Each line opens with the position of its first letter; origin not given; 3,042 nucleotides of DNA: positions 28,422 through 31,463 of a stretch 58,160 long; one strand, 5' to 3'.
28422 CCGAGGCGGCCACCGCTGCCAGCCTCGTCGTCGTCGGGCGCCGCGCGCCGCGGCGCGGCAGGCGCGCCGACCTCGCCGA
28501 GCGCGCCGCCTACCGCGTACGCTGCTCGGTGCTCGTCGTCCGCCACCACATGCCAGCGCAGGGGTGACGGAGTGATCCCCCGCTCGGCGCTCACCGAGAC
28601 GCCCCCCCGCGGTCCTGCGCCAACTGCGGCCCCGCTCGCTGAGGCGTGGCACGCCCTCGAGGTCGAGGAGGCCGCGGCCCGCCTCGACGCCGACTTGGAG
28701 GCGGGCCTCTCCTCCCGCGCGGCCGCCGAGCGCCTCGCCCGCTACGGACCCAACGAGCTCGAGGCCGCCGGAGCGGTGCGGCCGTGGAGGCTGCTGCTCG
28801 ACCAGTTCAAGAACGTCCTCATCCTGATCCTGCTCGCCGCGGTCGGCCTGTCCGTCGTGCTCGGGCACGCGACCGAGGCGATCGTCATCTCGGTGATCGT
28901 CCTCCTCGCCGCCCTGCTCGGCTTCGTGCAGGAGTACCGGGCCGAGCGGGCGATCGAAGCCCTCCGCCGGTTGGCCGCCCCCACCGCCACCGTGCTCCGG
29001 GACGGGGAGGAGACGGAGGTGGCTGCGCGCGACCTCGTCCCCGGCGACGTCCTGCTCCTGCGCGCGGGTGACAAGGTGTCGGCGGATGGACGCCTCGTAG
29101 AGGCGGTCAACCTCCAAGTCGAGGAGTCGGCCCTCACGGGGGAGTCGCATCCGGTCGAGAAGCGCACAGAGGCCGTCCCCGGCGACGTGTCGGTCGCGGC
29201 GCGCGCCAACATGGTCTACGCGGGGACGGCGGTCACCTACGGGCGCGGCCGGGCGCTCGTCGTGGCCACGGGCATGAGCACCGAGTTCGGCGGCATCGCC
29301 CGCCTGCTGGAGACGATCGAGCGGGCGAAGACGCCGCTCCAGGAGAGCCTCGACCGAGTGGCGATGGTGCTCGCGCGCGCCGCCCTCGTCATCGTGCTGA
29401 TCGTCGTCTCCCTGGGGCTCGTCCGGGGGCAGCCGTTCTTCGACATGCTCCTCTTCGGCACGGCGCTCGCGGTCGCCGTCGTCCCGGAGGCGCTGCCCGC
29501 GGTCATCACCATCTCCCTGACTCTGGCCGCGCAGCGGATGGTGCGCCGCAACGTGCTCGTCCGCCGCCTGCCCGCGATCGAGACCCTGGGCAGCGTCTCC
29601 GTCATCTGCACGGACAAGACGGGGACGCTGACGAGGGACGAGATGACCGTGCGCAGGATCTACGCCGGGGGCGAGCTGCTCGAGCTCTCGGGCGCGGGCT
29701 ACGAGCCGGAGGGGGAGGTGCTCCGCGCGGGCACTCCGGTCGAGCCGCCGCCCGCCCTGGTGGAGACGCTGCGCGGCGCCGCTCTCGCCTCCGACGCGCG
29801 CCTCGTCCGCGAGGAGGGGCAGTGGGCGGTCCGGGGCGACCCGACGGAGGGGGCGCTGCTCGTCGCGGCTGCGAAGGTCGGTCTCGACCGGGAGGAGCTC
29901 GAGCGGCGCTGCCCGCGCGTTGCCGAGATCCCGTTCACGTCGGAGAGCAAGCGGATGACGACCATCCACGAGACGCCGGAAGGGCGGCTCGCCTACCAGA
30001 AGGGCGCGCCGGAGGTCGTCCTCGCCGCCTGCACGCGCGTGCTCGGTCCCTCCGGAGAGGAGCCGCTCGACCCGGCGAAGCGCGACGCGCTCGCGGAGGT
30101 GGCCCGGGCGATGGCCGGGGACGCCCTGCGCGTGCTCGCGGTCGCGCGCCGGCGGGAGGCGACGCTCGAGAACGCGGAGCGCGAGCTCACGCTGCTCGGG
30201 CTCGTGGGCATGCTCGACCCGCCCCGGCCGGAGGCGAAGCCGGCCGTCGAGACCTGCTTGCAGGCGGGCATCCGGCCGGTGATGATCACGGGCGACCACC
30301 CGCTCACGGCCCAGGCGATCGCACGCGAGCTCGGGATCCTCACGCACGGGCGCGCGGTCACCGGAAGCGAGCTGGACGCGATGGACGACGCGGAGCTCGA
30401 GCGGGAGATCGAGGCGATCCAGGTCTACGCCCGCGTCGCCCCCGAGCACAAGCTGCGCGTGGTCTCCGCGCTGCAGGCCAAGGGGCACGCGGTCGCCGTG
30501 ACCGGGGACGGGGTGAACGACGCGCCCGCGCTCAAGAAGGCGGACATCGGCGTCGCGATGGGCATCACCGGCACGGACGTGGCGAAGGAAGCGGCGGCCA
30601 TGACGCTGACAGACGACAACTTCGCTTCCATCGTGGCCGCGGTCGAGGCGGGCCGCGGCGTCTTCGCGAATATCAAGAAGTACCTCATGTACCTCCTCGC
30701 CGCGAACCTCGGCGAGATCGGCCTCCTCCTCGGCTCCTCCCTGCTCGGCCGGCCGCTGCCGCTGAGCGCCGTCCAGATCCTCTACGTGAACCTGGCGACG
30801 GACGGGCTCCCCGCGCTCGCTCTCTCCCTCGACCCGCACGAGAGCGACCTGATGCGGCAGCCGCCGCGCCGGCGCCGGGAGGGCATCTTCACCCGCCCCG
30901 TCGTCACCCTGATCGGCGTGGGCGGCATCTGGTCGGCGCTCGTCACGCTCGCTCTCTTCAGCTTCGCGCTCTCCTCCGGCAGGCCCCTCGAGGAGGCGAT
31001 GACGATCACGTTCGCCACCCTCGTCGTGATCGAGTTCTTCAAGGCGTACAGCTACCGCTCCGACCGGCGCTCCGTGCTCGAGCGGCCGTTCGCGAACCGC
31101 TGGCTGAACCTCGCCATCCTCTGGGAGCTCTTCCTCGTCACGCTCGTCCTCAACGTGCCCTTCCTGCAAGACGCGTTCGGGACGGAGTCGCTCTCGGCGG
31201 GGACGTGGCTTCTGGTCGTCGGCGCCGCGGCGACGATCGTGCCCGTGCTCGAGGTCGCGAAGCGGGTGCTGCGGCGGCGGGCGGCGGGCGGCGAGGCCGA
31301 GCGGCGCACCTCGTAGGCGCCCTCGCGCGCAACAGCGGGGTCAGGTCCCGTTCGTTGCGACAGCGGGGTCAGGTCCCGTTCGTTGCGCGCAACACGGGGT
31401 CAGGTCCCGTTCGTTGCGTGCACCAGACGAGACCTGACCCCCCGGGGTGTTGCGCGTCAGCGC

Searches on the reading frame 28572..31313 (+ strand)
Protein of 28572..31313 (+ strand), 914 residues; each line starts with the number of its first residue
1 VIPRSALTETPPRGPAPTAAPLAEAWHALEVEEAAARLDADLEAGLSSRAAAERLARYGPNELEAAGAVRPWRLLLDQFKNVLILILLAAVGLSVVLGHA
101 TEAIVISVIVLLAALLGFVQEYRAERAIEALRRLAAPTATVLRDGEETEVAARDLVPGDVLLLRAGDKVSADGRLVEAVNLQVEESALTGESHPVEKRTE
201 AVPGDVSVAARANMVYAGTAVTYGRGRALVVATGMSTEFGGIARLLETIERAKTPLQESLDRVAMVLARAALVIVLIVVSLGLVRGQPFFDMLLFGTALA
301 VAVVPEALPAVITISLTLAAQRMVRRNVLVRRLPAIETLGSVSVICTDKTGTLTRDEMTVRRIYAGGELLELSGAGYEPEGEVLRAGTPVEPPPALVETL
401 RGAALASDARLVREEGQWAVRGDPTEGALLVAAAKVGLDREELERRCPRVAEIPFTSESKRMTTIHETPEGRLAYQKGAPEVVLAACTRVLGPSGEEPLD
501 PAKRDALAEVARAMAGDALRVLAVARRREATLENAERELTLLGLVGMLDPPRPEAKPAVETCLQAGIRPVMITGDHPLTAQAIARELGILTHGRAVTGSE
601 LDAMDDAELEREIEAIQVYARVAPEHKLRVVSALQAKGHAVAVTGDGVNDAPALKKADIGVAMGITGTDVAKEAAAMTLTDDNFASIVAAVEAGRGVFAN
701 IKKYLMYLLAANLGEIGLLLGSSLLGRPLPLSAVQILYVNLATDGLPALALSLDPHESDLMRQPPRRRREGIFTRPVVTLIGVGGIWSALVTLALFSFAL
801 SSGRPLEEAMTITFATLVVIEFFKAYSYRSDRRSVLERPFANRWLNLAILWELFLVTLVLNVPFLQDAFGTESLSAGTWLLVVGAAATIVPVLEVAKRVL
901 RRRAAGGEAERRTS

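Call 95: search_protein_families(library=pfam, proteins=[window:28572-31313:+], max_evalue=0.01)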
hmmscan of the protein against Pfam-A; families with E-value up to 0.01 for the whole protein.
window:28572-31313:+ (914 aa): 7 families
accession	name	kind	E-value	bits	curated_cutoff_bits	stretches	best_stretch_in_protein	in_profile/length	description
PF00122.25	E1-E2_ATPase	-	2.5e-55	187.2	28.1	1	134-326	2-181/181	E1-E2 ATPase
PF00689.26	Cation_ATPase_C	-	4.5e-49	167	27.3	1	728-898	1-174/175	Cation transporting ATPase, C-terminus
PF13246.12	Cation_ATPase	-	3.5e-23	81.9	21.7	1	405-490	2-91/91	Cation transport ATPase (P-type)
PF00702.32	Hydrolase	-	8.3e-21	75.7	26.4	1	343-658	2-191/191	haloacid dehalogenase-like hydrolase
PF00690.31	Cation_ATPase_N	-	8.8e-21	73.8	20.4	1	26-94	1-69/69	Cation transporter/ATPase, N-terminus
PF12710.13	HAD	-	1.6e-06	29.1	27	1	492-655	24-189/189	haloacid dehalogenase-like hydrolase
PF08282.18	Hydrolase_3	-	1.4e-05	25.4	20.9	1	631-688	196-252/255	haloacid dehalogenase-like hydrolase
